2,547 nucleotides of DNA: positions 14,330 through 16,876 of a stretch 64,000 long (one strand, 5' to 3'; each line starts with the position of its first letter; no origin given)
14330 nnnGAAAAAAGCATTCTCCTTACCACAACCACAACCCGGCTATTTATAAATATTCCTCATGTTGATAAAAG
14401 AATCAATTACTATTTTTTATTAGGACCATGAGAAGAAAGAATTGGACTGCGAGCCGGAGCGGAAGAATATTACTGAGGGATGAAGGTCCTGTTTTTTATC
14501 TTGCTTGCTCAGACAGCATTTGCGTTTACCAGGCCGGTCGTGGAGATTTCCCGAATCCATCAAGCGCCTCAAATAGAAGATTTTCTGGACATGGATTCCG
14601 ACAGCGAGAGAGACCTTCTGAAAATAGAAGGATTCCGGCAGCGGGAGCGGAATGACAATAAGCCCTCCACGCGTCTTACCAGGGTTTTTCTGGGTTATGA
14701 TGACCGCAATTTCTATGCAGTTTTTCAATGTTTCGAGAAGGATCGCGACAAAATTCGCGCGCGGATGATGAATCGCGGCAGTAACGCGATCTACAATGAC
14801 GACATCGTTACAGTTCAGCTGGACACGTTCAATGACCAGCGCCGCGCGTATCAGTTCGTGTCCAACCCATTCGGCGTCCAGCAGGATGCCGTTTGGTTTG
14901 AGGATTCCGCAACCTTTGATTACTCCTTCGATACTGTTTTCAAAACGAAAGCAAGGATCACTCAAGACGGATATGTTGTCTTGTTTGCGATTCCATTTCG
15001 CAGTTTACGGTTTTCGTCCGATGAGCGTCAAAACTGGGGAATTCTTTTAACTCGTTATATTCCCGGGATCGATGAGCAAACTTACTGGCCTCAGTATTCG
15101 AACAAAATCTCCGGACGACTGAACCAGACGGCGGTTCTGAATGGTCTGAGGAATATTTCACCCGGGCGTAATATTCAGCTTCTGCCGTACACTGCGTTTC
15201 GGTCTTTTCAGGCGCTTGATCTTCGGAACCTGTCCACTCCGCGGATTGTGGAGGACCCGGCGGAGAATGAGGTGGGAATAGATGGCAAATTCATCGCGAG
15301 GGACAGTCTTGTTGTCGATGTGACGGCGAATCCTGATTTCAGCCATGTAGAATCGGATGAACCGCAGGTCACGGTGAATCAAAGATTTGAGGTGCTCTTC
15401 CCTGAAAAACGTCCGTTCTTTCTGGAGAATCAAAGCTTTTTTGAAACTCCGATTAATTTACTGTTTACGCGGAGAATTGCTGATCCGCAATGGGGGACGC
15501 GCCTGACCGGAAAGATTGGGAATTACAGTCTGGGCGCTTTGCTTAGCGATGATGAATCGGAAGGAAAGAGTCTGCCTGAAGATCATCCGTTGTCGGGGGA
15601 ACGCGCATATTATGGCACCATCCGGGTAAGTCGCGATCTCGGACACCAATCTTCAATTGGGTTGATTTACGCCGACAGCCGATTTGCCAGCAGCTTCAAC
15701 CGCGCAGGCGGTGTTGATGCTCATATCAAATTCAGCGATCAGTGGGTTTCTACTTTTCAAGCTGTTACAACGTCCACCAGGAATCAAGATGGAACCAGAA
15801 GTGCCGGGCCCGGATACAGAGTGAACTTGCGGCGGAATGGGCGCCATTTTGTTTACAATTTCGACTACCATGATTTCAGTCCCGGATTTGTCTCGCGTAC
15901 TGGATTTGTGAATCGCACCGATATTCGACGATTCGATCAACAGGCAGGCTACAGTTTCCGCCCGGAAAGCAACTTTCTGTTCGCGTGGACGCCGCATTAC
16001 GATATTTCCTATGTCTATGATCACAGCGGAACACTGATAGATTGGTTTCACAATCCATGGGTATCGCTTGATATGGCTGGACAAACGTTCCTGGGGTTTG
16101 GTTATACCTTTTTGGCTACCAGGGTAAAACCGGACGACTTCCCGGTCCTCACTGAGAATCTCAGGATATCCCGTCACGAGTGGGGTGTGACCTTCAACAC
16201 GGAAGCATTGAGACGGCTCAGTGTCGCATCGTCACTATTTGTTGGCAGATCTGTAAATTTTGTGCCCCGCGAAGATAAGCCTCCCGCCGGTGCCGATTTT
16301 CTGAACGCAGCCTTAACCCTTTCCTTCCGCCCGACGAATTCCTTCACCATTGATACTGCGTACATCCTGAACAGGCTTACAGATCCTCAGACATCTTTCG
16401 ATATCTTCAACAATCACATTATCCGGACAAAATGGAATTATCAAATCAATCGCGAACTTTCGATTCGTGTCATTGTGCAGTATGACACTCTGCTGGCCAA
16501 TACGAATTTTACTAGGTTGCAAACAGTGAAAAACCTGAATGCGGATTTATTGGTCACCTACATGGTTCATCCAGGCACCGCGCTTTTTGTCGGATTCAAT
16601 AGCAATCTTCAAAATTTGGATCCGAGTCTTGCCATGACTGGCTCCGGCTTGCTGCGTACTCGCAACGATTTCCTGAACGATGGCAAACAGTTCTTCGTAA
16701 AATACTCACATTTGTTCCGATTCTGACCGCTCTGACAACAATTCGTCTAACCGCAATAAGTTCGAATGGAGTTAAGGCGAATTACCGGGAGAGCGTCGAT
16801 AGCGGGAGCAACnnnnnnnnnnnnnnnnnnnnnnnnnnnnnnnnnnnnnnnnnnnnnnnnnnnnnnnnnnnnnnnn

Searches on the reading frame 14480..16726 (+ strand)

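Call 19: search_protein_families(library=pfam, proteins=[window:14480-16726:+], max_evalue=0.00001)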
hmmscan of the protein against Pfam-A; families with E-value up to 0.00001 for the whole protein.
window:14480-16726:+ (748 aa): 1 family
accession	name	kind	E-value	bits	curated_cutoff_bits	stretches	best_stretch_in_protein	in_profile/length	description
PF19313.5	DUF5916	-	1.1e-10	41.3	22.6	1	261-335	24-96/572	Domain of unknown function (DUF5916)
